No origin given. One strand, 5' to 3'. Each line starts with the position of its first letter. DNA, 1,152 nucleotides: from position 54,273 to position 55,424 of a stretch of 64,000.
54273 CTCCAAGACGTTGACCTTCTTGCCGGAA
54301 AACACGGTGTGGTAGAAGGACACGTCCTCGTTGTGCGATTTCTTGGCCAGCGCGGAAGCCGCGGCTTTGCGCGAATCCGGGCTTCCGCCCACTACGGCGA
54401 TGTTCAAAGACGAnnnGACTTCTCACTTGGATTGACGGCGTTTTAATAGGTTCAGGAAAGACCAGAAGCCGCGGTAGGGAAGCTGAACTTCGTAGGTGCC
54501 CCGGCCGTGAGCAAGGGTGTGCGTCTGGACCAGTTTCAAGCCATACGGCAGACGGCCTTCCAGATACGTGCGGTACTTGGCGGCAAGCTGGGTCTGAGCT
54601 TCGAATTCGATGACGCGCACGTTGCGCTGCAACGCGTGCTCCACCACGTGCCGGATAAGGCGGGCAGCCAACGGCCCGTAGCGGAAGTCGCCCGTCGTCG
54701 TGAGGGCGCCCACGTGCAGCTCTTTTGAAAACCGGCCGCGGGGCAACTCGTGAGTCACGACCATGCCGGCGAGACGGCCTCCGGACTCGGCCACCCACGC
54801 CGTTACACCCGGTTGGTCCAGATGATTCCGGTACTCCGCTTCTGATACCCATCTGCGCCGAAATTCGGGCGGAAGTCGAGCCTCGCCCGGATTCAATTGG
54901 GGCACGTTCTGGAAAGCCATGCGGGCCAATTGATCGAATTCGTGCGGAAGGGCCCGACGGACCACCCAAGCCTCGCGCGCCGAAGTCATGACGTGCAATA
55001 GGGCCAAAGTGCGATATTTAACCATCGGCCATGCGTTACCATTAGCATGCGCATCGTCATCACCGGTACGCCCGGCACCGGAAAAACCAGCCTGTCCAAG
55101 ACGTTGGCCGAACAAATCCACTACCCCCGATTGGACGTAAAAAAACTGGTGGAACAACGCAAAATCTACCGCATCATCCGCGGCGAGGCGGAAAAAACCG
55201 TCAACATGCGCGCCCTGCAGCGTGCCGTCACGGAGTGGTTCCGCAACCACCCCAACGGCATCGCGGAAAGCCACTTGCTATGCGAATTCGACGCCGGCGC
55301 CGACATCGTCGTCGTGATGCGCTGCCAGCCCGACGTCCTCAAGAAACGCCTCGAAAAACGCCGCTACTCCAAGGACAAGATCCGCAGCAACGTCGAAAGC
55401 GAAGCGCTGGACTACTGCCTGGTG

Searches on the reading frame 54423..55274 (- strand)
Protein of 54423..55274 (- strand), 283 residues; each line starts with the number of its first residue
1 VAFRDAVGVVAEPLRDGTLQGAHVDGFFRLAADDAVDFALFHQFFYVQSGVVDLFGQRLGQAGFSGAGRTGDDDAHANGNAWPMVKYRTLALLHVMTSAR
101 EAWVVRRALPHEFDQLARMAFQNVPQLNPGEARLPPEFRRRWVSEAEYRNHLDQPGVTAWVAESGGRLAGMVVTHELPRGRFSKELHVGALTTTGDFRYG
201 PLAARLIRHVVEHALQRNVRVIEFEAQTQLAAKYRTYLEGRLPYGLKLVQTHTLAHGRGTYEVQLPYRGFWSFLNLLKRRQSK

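Call 83: search_protein_families(library=pfam, proteins=[window:54423-55274:-], max_evalue=0.00001)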
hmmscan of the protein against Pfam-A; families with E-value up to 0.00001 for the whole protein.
window:54423-55274:- (283 aa): 2 families
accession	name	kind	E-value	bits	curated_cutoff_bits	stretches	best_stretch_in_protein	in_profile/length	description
PF00583.31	Acetyltransf_1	-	7.1e-07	29.9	20.7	1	140-229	14-103/116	Acetyltransferase (GNAT) family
PF13673.13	Acetyltransf_10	-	8.4e-06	26.2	23.6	0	137-234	12-102/128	Acetyltransferase (GNAT) domain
